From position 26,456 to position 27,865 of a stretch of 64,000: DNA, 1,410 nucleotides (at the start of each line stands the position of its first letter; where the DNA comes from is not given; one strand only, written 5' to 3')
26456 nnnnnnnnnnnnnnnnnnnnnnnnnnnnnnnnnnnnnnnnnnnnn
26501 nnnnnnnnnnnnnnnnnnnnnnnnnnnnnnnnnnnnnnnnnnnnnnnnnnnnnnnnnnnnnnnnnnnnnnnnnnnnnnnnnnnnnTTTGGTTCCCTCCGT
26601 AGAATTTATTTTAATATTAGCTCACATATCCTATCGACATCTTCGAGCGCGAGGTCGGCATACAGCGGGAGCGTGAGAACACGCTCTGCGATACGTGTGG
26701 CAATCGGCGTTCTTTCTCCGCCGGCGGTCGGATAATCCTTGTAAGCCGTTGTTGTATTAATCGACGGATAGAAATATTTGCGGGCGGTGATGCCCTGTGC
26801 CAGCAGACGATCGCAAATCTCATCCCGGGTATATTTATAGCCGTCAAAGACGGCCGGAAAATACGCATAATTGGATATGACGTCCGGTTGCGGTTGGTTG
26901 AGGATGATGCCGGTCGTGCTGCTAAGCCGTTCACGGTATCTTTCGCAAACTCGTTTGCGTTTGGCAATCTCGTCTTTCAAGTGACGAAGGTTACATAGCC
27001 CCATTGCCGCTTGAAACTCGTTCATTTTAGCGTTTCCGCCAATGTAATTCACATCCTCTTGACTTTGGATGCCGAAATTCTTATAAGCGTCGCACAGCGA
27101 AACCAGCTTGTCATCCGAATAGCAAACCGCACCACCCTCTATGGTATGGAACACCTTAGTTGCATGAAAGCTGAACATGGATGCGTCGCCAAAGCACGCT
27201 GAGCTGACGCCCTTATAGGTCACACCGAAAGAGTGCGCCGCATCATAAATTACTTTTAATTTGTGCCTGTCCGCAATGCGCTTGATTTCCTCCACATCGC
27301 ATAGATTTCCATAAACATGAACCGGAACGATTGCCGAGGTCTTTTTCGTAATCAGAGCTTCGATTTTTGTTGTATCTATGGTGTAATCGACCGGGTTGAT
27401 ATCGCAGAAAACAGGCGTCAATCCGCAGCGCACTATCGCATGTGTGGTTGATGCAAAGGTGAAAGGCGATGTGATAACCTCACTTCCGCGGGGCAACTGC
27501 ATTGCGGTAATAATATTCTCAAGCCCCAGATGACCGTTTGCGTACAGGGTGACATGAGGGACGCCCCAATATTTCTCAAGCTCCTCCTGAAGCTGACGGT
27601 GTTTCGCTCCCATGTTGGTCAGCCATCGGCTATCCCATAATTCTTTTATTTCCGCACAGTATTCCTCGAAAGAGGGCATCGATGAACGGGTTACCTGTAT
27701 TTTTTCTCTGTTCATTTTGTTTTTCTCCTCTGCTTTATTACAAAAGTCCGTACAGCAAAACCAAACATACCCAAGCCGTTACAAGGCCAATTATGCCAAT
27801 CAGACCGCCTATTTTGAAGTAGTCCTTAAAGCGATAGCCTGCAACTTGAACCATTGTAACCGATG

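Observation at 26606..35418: ATP-grasp ligase-rich tailoring block with an embedded SLC13 solute permease: candidate undescribed amide-decoration module for an amino sugar or uronate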

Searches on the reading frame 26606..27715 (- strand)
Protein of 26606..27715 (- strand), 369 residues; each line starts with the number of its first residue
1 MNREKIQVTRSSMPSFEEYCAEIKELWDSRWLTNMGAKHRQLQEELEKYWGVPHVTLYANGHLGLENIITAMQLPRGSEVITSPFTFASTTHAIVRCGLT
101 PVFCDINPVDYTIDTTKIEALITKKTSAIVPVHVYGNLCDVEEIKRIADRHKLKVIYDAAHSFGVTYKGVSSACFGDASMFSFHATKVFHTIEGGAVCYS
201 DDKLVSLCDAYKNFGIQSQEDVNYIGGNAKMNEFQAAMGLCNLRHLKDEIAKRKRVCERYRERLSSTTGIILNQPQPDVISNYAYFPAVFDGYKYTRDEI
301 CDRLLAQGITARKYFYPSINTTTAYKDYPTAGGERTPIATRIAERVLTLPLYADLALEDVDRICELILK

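Call 3: search_protein_families(library=pfam, proteins=[window:26606-27715:-], max_evalue=0.01)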
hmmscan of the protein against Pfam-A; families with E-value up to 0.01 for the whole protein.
window:26606-27715:- (369 aa): 5 families
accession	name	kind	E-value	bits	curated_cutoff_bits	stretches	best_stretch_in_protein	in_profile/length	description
PF01041.23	DegT_DnrJ_EryC1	-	6.7e-98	328.7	19.8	1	18-367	6-359/360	DegT/DnrJ/EryC1/StrS aminotransferase family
PF00155.27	Aminotran_1_2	-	9e-08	32.1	19.7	1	39-166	44-193/361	Aminotransferase class I and II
PF01212.27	Beta_elim_lyase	-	2.4e-07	30.8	27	1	39-276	34-277/288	Beta-eliminating lyase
PF01053.26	Cys_Met_Meta_PP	-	0.00042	19.4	27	1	39-170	54-185/381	Cys/Met metabolism PLP-dependent enzyme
PF00464.25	SHMT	-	0.0041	16.2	27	1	63-197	107-242/399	Serine hydroxymethyltransferase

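Call 4: search_protein_families(library=ncbifam, proteins=[window:26606-27715:-], max_evalue=0.01)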
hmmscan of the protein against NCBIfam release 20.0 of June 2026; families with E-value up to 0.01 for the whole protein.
window:26606-27715:- (369 aa): 20 families
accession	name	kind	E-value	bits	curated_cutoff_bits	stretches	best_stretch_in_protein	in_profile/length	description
TIGR04427.1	PLP_DesI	equivalog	3.2e-84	283.3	650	1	6-367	21-379/390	dTDP-4-dehydro-6-deoxyglucose aminotransferase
TIGR03588.1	PseC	equivalog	2.1e-60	204.6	423.5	1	23-367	17-376/380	UDP-4-amino-4,6-dideoxy-N-acetyl-beta-L-altrosamine transaminase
NF008687.0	PRK11706.1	equivalog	1.6e-52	178.5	375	1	20-368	14-371/375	dTDP-4-amino-4,6-dideoxygalactose transaminase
TIGR04181.1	NHT_00031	hypoth_equivalog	2.1e-51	174.9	420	1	14-350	6-357/359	LegC family aminotransferase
NF008658.2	PRK11658.1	equivalog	5.7e-48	163.5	631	1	17-366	14-372/379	UDP-4-amino-4-deoxy-L-arabinose aminotransferase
TIGR02379.1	ECA_wecE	subfamily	3.3e-42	144.6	434.85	1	25-368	19-372/376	dTDP-4-amino-4,6-dideoxy-D-glucose transaminase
NF011936.0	PRK15407.1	equivalog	6.7e-42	143.7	423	2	30-215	59-251/440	lipopolysaccharide biosynthesis protein RfbH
TIGR01977.1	am_tr_V_EF2568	hypoth_equivalog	5.6e-07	28.9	377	1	48-167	55-182/376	cysteine desulfurase family protein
NF000586.1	PRK00011.1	subfamily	1e-06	27.8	335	1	97-229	127-261/404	serine hydroxymethyltransferase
NF004621.0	PRK05957.1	equivalog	5.2e-06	25.4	498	1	55-172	92-212/389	pyridoxal phosphate-dependent aminotransferase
NF005817.0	PRK07683.1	equivalog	8.3e-05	21.4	575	1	74-157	110-196/387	aminotransferase A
TIGR00858.1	bioF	equivalog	0.00016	20.6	426.45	1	29-169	58-199/365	8-amino-7-oxononanoate synthase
TIGR03812.1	tyr_de_CO2_Arch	equivalog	0.00068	18.6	299.4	1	109-161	138-193/375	tyrosine decarboxylase MfnA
NF005695.0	PRK07503.1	equivalog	0.0019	17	666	1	74-162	101-190/403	methionine gamma-lyase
NF047600.1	SerpalmtaseCFB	equivalog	0.0019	16.9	640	1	28-168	79-219/395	serine palmitoyltransferase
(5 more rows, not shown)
